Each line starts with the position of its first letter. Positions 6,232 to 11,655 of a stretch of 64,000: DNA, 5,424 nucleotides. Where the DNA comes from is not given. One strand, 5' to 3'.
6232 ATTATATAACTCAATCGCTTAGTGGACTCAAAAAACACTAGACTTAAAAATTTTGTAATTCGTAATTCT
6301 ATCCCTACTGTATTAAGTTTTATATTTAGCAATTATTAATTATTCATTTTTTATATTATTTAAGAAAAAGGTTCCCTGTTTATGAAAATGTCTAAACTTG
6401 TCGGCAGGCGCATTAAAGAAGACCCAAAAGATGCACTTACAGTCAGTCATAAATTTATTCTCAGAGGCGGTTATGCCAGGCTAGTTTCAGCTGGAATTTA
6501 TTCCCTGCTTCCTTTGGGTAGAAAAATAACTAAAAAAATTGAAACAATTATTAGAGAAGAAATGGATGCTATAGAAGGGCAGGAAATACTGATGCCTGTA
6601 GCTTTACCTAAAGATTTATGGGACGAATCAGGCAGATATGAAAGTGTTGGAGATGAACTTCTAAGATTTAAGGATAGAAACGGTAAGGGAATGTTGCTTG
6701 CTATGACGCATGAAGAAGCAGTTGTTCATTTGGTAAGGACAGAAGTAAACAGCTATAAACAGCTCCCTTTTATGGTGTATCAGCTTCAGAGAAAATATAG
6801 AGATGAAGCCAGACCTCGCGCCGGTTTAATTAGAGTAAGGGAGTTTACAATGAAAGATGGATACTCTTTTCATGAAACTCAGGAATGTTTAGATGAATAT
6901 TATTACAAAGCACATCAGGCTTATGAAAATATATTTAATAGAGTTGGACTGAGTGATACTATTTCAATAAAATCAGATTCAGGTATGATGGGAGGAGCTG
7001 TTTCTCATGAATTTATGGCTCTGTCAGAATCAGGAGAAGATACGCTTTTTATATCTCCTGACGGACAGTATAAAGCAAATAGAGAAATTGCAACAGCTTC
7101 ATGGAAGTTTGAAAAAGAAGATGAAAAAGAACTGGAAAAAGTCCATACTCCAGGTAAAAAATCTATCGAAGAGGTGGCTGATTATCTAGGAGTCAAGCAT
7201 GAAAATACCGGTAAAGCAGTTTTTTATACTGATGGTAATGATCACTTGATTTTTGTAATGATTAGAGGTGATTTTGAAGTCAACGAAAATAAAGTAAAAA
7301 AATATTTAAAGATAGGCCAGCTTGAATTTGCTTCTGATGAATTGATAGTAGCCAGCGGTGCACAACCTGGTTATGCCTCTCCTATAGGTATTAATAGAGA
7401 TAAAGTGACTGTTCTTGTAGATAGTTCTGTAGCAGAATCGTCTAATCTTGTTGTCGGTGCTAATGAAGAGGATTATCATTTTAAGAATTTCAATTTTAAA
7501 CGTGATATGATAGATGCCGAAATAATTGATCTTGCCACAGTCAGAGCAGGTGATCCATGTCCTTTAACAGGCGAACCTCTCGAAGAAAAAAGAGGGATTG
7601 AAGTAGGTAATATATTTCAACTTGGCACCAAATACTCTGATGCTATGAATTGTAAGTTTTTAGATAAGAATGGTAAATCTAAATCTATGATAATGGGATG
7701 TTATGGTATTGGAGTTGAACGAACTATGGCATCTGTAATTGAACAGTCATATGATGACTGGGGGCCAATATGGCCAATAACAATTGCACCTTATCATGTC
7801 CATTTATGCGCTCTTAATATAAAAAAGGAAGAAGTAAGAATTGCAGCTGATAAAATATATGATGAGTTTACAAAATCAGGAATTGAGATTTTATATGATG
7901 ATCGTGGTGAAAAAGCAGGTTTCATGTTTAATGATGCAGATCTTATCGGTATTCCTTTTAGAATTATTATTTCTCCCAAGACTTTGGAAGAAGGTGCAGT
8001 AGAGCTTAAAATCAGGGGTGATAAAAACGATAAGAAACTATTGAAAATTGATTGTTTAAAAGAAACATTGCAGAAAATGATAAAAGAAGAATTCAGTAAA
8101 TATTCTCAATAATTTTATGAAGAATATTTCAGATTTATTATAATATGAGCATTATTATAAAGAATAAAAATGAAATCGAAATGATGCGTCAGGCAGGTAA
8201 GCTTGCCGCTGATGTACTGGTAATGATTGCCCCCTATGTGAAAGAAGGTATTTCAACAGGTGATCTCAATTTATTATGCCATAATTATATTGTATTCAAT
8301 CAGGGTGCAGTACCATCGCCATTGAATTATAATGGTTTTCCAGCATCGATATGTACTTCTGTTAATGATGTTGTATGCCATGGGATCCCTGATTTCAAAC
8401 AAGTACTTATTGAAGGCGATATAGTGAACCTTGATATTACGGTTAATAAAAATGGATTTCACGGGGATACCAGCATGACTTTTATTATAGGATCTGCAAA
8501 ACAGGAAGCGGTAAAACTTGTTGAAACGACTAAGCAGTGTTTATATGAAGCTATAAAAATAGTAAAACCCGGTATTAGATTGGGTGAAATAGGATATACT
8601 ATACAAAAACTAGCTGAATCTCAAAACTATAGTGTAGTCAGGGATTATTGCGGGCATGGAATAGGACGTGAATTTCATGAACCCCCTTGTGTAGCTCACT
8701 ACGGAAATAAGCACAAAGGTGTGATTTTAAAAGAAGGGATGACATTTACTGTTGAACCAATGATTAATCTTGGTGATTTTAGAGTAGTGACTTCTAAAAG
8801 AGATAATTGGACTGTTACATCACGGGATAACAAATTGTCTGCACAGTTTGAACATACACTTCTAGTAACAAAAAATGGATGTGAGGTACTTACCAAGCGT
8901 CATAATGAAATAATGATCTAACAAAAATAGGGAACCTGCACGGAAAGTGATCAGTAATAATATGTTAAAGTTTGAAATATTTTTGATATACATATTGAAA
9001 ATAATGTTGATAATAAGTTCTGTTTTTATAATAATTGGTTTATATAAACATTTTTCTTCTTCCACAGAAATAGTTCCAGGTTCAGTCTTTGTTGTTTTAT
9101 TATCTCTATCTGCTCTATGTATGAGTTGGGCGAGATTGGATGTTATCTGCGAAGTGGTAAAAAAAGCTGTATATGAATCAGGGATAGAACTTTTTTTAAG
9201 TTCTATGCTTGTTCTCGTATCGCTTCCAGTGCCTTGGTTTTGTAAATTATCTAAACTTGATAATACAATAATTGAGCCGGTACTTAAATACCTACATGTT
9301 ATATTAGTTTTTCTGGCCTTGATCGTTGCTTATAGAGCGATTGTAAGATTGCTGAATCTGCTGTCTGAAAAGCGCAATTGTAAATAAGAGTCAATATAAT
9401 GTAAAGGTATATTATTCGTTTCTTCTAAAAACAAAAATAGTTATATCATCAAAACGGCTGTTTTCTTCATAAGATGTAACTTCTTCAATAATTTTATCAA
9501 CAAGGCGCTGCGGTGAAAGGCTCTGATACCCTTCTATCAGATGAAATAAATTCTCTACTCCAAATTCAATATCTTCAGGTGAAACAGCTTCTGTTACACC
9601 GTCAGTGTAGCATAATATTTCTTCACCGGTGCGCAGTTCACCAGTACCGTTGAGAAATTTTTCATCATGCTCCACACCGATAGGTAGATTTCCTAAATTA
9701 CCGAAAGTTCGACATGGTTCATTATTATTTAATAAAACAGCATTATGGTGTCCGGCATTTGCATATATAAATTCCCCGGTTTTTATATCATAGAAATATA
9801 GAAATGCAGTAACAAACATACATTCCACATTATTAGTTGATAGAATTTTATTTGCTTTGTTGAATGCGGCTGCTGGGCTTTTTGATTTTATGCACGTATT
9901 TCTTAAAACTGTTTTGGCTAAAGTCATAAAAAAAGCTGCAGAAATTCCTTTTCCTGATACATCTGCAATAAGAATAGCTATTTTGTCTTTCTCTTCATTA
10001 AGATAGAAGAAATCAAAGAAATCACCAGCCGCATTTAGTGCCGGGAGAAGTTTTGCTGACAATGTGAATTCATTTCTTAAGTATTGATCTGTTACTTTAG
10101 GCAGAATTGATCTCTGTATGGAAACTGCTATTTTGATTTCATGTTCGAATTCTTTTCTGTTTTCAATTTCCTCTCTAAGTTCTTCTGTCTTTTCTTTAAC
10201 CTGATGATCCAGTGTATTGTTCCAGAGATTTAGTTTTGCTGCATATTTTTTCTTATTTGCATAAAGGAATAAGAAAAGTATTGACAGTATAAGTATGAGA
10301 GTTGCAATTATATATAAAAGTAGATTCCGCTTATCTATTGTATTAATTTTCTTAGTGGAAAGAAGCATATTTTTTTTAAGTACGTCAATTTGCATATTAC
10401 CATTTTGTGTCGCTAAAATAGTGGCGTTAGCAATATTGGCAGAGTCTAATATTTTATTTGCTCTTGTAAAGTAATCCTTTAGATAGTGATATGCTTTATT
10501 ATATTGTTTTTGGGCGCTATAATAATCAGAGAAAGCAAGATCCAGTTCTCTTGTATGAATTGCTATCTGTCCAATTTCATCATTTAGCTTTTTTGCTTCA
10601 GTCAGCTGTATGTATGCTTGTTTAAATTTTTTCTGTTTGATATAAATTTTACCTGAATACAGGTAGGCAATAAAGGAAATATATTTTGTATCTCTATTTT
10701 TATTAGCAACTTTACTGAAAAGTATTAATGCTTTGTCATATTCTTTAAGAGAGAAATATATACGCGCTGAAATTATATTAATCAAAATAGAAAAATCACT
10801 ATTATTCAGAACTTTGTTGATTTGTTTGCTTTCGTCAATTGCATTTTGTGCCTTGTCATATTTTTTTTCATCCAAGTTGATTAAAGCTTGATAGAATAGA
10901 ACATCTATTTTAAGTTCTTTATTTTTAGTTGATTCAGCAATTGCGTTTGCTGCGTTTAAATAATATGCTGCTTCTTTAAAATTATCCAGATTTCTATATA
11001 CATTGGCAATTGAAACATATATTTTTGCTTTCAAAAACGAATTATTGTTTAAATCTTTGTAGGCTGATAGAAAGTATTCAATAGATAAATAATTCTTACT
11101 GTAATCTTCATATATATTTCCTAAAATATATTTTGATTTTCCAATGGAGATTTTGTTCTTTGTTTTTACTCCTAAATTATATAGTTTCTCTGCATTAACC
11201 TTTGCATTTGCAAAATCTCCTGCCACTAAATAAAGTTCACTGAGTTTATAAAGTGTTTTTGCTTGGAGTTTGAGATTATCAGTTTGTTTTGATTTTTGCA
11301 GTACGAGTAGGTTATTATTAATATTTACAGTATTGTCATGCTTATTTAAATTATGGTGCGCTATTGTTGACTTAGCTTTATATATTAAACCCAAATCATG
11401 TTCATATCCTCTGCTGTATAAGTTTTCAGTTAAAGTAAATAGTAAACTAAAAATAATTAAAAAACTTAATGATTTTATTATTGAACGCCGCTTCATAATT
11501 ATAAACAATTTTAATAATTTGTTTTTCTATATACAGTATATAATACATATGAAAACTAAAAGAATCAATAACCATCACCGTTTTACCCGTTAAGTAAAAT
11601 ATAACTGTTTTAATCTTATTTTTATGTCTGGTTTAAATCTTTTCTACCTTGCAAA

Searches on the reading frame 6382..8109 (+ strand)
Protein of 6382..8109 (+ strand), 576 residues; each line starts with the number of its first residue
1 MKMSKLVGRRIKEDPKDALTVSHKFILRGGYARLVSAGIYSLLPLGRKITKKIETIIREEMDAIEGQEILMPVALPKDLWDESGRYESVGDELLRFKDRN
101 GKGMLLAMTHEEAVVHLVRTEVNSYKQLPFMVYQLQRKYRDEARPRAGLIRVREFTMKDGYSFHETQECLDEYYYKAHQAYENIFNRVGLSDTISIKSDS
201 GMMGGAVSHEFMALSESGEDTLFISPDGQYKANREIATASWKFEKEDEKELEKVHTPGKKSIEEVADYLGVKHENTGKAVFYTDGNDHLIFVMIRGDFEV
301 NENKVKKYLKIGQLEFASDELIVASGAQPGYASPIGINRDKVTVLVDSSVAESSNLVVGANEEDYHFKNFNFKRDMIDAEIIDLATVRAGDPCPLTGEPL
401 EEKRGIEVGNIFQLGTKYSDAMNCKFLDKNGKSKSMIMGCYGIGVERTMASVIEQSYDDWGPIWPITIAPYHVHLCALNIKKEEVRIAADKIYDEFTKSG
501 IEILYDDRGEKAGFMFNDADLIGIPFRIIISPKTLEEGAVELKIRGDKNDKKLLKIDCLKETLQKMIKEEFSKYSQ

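Call 17: search_protein_families(library=ncbifam, proteins=[window:6382-8109:+], max_evalue=0.00001)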
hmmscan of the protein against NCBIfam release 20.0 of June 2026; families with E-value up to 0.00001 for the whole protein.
window:6382-8109:+ (576 aa): 13 families
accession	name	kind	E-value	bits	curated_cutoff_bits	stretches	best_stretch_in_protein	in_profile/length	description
NF006625.0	PRK09194.1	equivalog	1.3e-215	717.6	558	1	1-559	1-554/559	proline--tRNA ligase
TIGR00409.1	proS_fam_II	equivalog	2.4e-181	604.5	306.7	1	1-565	1-567/568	proline--tRNA ligase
NF008979.1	PRK12325.1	exception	1.1e-136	456.1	550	2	1-230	1-229/437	proline--tRNA ligase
TIGR00408.1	proS_fam_I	equivalog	2.9e-39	135.3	437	2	401-569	214-383/475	proline--tRNA ligase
TIGR00418.1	thrS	equivalog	1.9e-27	96.4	383.65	2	33-193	187-348/565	threonine--tRNA ligase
TIGR00389.1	glyS_dimeric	equivalog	1.3e-20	73.5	243.3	2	443-566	437-564/565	glycine--tRNA ligase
NF003211.1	PRK04173.1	equivalog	5.2e-20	71.7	312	2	443-561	329-452/454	glycine--tRNA ligase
NF003068.0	PRK03991.1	equivalog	3.1e-17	62.2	484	1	411-571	434-592/613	threonine--tRNA ligase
TIGR00442.1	hisS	equivalog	2.5e-09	36.6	286.75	0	38-159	5-124/406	histidine--tRNA ligase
TIGR00011.1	YbaK_EbsC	equivalog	1.6e-06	28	153.25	1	257-360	23-126/152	Cys-tRNA(Pro) deacylase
NF011484.0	PRK14894.1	equivalog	3e-06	25.7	1050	0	115-158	151-194/539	glycine--tRNA ligase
NF011500.0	PRK14938.1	equivalog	3.5e-06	26.2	362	1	443-565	247-365/387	Ser-tRNA(Thr) hydrolase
NF002120.0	PRK00960.1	equivalog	5.5e-06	25.2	611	0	397-460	438-497/518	serine--tRNA ligase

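Call 19: find_related_loci(query=window:6382-8109:+, collection=genome_contigs, flank=1000)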
Query window:6382-8109:+ (576 aa) in genome_contigs; peptide patterns used: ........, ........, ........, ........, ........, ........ (x = any residue, [..] = any of these).
599 stretches matched a pattern (row limit reached: there are more); 569 encode a relative of the query (tblastn E <= 1e-3); the best 80 are kept; 80 distinct loci.
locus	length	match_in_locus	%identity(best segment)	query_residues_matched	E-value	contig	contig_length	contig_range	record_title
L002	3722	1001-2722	71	1-575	0e+0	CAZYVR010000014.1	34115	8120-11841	MAG TPA_asm: uncultured Victivallales bacterium isolate binchicken_co181_625 genome assembly, contig: NODE_1658_length_3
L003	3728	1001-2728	70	1-574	0e+0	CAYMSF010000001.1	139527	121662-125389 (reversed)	MAG TPA_asm: uncultured Victivallaceae bacterium isolate SRP272421_co3_131 genome assembly, contig: NODE_63_length_13952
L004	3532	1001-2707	71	1-568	0e+0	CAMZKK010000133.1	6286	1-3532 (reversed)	uncultured planctomycete isolate RB_MAG_00029 genome assembly, contig: RB_MAG_00029_000000000036, whole genome shotgun s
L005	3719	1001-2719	70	1-574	0e+0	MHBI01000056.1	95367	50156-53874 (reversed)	MAG: Lentisphaerae bacterium GWF2_50_93 gwf2_scaffold_288, whole genome shotgun sequence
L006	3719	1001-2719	69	1-574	0e+0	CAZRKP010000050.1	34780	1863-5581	MAG TPA_asm: uncultured Victivallis sp. isolate binchicken_co273_45 genome assembly, contig: NODE_1411_length_34780_cov_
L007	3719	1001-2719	69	1-574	0e+0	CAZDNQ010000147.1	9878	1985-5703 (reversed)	MAG TPA_asm: uncultured Victivallis sp. isolate SRP089250_co1_121 genome assembly, contig: NODE_12534_length_9878_cov_4.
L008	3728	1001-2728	69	1-574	0e+0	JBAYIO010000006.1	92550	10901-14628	MAG: Victivallaceae bacterium isolate SO_2016_GW1_32 scaffold00550_OW334_2016, whole genome shotgun sequence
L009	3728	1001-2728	67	1-574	0e+0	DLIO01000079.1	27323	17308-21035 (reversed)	MAG TPA_asm: Lentisphaeria bacterium UBA7640 UBA7640_contig_1474, whole genome shotgun sequence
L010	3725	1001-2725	65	1-575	0e+0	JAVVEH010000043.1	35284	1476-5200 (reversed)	MAG: Lentisphaeria bacterium isolate TamC13-16 NODE_979_length_35284_cov_12.196968, whole genome shotgun sequence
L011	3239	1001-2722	68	1-573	0e+0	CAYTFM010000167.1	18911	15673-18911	MAG TPA_asm: uncultured Victivallales bacterium isolate binchicken_co232_176 genome assembly, contig: NODE_5658_length_1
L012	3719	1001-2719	67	1-574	0e+0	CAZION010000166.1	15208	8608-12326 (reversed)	MAG TPA_asm: uncultured Victivallis sp. isolate SRP272421_co1_540 genome assembly, contig: NODE_11642_length_15208_cov_1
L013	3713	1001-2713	64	1-572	0e+0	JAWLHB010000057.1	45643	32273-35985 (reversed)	MAG: Lentisphaeria bacterium isolate 30dZY2.bin.23 NODE_1145_length_45643_cov_10.706526, whole genome shotgun sequence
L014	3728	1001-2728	65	1-574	0e+0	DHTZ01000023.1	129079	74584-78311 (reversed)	MAG TPA_asm: Lentisphaeria bacterium UBA5247 UBA5247_contig_2849, whole genome shotgun sequence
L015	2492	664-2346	66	1-557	0e+0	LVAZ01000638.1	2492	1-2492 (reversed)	MAG: Victivallales bacterium Lenti_02 Lenti_02_contig_111254, whole genome shotgun sequence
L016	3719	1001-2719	64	1-570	0e+0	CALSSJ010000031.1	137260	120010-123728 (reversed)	MAG: uncultured Lentisphaerales bacterium isolate AE_MB156 genome assembly, contig: contig_28271_AE_MB156, whole genome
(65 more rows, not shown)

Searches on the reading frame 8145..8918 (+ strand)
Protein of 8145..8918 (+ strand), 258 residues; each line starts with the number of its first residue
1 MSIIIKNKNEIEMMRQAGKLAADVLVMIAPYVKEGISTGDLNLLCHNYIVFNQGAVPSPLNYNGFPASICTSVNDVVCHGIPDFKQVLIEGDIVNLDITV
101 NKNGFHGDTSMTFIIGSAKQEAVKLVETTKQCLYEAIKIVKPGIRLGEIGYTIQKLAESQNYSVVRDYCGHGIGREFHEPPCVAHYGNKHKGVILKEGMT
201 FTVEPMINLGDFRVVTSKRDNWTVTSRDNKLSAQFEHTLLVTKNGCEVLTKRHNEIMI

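Call 63: search_protein_families(library=pfam, proteins=[window:8145-8918:+], max_evalue=0.00001)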
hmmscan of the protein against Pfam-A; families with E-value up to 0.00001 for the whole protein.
window:8145-8918:+ (258 aa): 1 family
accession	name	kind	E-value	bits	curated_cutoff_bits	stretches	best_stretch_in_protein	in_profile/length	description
PF00557.29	Peptidase_M24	-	1e-50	172.8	23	1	12-243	1-208/208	Metallopeptidase family M24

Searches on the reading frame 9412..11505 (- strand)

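Call 17: search_protein_families(library=ncbifam, proteins=[window:9412-11505:-], max_evalue=0.00001)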
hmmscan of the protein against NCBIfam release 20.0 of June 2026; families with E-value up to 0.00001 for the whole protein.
window:9412-11505:- (697 aa): 3 families
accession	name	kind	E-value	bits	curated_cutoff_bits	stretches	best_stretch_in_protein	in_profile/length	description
NF045505.1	RR_RssB_Pseudo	equivalog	8.3e-12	44.8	700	1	425-696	127-392/394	two-component system response regulator RssB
NF038263.1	prot_phos_SiaA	equivalog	5e-08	31.9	700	1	421-694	375-656/658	biofilm regulation protein phosphatase SiaA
NF053520.1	HK_Porph_FimS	equivalog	2.3e-06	26.2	600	1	135-434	100-396/618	sensor histidine kinase FimS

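Call 77: search_protein_families(library=pfam, proteins=[window:9412-11505:-], max_evalue=0.1)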
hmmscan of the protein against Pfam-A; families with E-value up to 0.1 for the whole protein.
window:9412-11505:- (697 aa): 10 families
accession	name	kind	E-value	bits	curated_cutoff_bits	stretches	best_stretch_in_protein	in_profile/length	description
PF07228.17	SpoIIE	-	4.4e-45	154.4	25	1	506-695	2-191/192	Stage II sporulation protein E (SpoIIE)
PF07719.23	TPR_2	-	2.3e-08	34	27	0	160-189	1-30/34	Tetratricopeptide repeat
PF13424.12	TPR_12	-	2.2e-07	31.4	30.1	1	160-225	3-70/77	Tetratricopeptide repeat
PF12895.13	ANAPC3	-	5.9e-05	23.7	27.2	1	247-301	30-79/82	Anaphase-promoting complex, cyclosome, subunit 3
PF13428.12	TPR_14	-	0.0036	18.3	23.5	0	162-188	3-29/44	Tetratricopeptide repeat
PF17874.7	TPR_MalT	-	0.0037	17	45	1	153-301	115-263/336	MalT-like TPR region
PF13174.12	TPR_6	-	0.02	16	26.3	0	247-270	7-30/33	Tetratricopeptide repeat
PF22282.1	CydS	-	0.022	15.1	25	1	403-420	12-29/31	CydS-like protein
PF10602.15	RPN7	-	0.032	14.3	29.6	1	82-185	36-138/174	26S proteasome subunit RPN7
PF14559.12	TPR_19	-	0.09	13.6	25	0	213-275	4-61/68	Tetratricopeptide repeat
